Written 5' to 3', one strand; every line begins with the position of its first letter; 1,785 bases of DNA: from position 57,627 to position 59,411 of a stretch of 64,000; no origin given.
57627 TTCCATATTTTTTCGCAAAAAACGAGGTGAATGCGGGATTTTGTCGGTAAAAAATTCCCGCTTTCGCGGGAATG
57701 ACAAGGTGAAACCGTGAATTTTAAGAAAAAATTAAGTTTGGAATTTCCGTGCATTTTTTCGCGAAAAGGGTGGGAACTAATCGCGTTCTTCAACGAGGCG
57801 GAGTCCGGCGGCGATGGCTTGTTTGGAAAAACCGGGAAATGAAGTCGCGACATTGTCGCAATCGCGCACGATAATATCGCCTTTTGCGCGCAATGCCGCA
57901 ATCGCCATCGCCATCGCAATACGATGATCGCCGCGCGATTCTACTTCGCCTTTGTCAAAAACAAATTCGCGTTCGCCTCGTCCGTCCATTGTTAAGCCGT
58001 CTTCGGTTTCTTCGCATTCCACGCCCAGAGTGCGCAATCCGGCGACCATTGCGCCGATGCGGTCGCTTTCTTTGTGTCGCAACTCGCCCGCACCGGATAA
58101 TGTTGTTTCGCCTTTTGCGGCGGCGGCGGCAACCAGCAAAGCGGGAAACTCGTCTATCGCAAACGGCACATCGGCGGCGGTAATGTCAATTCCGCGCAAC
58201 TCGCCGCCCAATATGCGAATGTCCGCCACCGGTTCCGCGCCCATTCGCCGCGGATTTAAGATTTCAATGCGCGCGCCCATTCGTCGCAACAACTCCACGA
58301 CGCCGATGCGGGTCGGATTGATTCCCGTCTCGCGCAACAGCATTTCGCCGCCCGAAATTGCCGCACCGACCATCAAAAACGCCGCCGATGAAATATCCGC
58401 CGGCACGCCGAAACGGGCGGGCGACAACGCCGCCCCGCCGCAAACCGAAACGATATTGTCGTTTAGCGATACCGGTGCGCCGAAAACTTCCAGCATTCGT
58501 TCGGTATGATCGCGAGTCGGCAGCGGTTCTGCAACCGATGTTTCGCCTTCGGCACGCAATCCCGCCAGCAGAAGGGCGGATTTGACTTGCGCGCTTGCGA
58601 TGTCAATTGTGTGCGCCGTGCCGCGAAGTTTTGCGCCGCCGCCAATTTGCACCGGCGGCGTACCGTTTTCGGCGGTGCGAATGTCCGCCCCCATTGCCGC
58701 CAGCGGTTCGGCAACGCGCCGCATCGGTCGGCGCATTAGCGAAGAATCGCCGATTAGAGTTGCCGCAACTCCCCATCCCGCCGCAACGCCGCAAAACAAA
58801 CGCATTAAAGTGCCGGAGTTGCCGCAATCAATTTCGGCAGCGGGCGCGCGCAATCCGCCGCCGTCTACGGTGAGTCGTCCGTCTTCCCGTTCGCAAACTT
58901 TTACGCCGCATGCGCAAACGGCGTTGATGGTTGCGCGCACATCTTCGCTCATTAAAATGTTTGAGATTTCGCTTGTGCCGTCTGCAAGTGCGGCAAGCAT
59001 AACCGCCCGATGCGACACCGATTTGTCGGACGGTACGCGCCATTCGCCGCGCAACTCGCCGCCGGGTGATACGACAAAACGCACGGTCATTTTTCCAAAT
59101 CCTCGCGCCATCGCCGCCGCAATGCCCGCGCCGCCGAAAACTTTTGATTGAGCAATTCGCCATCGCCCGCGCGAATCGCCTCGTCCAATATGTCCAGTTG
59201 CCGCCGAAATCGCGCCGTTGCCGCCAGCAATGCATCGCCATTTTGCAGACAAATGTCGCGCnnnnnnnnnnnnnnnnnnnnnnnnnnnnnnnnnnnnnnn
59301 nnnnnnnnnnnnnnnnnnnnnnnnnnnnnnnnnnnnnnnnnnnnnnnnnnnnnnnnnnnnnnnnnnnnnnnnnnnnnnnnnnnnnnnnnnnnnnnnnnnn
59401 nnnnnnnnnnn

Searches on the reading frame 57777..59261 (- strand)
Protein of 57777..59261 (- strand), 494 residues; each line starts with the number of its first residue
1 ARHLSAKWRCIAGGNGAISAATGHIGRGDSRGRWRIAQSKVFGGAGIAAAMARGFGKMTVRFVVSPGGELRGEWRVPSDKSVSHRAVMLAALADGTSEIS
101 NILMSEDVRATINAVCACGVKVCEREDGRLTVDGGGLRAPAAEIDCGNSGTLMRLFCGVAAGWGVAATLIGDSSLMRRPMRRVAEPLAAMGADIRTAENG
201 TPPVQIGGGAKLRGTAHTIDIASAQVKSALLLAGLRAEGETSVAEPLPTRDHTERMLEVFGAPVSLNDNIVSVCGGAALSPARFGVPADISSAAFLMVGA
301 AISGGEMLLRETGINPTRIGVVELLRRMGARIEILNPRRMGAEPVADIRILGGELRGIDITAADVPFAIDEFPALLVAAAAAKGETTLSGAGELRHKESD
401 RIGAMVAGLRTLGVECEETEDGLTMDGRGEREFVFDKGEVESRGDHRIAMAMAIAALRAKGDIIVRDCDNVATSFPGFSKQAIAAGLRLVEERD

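Call 44: search_protein_families(library=pfam, proteins=[window:57777-59261:-], max_evalue=1e-8)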
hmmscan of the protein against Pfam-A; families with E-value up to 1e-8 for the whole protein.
window:57777-59261:- (494 aa): 1 family
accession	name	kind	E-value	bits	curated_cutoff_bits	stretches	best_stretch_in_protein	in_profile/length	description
PF00275.25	EPSP_synthase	-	1.3e-108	363.9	22.8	1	65-479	2-414/417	EPSP synthase (3-phosphoshikimate 1-carboxyvinyltransferase)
